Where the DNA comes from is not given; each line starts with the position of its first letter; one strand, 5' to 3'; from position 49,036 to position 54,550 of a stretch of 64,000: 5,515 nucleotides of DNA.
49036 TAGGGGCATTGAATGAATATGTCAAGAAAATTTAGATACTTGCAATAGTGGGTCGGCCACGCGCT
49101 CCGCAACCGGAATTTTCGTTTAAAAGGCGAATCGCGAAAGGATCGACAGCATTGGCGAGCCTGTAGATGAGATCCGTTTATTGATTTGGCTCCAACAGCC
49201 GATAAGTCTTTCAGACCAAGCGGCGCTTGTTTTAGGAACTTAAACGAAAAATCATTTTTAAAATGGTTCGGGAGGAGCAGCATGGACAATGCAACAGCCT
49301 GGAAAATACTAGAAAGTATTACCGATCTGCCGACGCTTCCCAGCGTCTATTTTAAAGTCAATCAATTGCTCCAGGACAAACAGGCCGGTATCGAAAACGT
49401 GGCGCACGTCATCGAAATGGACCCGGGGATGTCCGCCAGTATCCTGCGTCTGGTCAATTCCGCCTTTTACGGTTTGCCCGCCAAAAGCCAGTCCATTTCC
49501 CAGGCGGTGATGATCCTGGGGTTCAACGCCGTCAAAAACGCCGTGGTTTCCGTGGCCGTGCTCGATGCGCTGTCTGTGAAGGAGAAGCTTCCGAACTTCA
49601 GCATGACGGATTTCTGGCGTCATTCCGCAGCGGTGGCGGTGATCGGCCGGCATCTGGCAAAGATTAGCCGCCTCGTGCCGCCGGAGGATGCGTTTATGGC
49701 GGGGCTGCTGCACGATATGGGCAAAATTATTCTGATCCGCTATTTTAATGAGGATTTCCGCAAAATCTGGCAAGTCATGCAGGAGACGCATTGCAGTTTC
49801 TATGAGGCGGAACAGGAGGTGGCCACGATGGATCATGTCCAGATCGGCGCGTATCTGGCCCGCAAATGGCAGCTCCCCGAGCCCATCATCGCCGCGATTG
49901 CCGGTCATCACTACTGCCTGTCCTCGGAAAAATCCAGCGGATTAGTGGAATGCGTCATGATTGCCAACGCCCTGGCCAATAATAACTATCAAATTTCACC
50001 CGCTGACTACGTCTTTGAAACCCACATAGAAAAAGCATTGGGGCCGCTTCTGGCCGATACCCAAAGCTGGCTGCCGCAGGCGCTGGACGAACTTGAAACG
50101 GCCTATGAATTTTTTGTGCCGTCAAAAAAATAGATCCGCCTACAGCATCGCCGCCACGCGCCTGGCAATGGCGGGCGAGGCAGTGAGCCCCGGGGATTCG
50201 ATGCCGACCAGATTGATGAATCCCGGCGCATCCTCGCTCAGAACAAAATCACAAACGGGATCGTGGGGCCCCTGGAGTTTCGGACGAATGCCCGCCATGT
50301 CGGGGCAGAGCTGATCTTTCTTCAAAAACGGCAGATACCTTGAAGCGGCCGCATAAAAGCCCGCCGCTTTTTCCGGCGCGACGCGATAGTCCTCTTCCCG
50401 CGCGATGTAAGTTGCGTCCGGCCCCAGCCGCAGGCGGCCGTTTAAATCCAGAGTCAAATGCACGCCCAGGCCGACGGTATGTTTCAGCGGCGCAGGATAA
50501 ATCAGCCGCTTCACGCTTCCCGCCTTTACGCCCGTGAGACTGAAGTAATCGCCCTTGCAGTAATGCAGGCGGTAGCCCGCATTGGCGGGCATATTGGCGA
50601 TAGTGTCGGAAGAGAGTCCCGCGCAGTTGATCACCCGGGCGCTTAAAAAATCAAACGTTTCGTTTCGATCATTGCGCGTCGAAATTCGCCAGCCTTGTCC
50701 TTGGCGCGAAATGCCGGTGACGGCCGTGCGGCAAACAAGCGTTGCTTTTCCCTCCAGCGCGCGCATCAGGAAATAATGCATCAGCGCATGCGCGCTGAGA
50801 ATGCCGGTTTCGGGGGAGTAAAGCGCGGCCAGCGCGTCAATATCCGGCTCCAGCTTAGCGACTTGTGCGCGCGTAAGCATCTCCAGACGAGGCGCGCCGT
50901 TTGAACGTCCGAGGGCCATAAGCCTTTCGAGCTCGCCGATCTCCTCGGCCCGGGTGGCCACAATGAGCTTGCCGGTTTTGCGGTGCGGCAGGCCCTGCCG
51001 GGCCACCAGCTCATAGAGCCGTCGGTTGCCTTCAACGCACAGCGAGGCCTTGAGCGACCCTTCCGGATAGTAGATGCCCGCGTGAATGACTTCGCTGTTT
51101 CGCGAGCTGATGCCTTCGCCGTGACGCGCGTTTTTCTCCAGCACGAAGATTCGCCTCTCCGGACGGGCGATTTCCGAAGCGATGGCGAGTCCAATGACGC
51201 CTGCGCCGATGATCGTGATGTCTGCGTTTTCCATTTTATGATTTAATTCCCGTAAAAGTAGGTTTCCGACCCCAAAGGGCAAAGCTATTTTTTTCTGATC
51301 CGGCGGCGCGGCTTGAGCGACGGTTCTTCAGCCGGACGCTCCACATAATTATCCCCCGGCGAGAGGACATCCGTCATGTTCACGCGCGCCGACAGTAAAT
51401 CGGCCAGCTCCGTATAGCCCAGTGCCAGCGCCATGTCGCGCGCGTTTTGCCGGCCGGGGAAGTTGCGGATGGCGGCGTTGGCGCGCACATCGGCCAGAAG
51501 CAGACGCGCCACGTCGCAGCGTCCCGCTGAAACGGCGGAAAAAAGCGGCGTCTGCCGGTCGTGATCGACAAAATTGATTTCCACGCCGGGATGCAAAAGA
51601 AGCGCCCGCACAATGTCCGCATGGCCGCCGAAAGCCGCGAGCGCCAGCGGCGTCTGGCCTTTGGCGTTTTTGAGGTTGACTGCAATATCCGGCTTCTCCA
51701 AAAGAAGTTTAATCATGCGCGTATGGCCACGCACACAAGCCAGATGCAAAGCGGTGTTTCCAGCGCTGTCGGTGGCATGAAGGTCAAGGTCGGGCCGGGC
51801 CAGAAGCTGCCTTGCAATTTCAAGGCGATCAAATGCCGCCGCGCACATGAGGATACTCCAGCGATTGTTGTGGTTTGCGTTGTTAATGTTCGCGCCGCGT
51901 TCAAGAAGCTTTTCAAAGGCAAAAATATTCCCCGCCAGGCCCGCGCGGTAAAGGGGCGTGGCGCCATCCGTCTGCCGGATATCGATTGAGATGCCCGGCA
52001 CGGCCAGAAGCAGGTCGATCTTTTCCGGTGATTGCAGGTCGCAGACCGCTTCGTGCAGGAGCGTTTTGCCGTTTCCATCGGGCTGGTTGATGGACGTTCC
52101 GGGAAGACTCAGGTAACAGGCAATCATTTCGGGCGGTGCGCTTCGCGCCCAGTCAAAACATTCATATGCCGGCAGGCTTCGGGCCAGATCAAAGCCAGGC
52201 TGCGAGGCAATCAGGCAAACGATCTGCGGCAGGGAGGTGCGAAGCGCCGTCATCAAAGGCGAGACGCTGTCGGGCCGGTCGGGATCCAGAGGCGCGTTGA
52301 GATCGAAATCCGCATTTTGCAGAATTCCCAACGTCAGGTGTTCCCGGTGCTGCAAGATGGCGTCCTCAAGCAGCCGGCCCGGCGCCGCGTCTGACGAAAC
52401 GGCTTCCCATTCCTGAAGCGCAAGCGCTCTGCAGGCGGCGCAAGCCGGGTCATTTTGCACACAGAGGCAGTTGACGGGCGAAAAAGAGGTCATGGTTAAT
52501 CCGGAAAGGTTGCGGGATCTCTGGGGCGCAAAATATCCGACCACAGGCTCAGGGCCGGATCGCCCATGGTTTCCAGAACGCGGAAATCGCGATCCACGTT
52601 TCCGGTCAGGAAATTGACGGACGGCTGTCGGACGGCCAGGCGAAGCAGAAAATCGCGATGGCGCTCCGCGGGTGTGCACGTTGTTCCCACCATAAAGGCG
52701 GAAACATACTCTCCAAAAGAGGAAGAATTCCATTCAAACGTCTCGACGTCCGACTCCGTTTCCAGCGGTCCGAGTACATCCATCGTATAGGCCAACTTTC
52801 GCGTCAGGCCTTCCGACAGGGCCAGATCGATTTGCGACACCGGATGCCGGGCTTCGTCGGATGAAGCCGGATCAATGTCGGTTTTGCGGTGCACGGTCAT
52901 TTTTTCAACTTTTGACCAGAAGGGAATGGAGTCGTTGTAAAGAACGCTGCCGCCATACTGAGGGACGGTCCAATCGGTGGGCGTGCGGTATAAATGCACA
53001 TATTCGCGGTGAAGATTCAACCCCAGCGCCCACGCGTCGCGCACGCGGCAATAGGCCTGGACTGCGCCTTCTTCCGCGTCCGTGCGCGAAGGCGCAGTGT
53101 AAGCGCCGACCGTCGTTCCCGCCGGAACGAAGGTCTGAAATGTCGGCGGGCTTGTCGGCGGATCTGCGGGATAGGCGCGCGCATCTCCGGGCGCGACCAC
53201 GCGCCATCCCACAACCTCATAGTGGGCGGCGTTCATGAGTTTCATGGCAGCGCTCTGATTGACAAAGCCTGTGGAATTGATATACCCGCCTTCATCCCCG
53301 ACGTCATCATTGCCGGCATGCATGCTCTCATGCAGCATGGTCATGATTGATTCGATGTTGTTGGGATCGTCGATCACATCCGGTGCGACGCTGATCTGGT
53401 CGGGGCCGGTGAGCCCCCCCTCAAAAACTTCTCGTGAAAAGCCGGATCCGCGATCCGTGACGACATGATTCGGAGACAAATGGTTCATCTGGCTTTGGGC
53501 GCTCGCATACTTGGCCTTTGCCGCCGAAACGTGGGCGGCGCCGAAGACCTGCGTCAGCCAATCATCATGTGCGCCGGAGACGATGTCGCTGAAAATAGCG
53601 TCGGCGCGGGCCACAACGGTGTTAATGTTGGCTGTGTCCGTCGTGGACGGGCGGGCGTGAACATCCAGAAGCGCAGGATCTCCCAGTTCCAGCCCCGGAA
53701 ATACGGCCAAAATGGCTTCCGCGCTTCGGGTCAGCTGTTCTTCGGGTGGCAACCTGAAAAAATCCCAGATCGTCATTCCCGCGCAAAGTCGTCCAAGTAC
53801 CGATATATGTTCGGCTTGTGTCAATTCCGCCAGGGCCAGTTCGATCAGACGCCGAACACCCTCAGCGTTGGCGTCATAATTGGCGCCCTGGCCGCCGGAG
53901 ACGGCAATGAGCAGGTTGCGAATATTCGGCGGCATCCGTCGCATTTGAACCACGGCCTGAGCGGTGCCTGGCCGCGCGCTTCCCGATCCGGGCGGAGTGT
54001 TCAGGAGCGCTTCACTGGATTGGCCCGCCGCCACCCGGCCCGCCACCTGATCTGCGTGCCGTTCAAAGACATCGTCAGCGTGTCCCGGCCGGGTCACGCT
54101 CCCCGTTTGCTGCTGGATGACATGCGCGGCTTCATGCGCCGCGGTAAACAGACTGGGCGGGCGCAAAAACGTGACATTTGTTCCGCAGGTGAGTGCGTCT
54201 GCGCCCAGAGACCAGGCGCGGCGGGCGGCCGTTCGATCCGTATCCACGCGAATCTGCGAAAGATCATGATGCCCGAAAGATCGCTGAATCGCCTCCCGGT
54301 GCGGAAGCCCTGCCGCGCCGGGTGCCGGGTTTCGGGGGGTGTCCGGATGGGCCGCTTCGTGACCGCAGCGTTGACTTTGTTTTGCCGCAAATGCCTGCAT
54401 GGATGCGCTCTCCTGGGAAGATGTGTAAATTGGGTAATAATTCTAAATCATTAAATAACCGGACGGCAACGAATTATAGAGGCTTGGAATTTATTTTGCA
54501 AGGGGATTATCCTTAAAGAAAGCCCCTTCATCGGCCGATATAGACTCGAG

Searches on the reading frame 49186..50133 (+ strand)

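Call 39: search_protein_families(library=pfam, proteins=[window:49186-50133:+], max_evalue=0.00001)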
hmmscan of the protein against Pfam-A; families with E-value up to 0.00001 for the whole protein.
window:49186-50133:+ (315 aa): 3 families
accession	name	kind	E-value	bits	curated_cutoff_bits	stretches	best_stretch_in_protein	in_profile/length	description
PF08668.18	HDOD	-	1.8e-61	207.5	22.9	1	48-242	1-194/196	HDOD domain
PF01966.28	HD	-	3.1e-11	44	22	1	144-265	2-115/116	HD domain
PF18019.7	Cas3_HD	-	6.2e-06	26.8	23.1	0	173-248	61-135/207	Cas3, HD domain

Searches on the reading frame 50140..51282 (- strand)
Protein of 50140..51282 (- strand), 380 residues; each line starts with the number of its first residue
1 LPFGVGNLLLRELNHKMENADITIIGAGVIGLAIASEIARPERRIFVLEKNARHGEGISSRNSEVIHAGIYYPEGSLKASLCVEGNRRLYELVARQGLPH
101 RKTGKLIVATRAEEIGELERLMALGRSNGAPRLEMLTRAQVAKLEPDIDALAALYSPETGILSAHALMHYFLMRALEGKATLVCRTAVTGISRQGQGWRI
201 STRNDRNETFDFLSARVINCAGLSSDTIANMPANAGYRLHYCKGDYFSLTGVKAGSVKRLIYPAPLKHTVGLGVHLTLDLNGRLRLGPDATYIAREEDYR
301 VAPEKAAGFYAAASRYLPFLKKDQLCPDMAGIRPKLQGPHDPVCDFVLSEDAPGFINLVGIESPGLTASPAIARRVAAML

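Call 39: search_protein_families(library=pfam, proteins=[window:50140-51282:-], max_evalue=0.00001)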
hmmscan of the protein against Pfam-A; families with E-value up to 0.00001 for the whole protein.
window:50140-51282:- (380 aa): 1 family
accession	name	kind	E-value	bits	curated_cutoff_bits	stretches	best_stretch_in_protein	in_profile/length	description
PF01266.30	DAO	-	3.3e-65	221.4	27.9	1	21-379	1-353/353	FAD dependent oxidoreductase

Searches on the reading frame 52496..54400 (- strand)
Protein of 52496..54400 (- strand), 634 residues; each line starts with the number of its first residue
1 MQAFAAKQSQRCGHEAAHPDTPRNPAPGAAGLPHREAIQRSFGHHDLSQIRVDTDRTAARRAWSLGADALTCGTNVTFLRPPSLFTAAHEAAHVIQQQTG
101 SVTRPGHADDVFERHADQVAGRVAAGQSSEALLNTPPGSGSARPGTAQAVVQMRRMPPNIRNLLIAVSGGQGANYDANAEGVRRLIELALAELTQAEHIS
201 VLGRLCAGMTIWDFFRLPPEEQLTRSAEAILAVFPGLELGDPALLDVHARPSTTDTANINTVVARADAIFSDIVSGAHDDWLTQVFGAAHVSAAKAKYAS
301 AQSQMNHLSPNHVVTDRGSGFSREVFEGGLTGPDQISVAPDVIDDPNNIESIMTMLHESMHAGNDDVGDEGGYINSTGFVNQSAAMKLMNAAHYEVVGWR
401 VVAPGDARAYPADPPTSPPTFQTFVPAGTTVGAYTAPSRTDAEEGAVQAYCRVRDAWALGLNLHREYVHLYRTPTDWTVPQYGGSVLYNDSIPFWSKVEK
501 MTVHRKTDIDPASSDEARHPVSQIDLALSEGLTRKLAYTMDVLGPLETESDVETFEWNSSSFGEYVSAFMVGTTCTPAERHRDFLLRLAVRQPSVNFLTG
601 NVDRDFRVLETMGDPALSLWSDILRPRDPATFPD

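Call 26: search_protein_families(library=pfam, proteins=[window:52496-54400:-], max_evalue=0.00001)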
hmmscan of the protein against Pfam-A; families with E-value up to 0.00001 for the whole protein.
window:52496-54400:- (634 aa): 1 family
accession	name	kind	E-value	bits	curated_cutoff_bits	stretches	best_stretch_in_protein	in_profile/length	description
PF13699.11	eCIS_core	-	9.7e-12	45.3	22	1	35-100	7-78/79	eCIS core domain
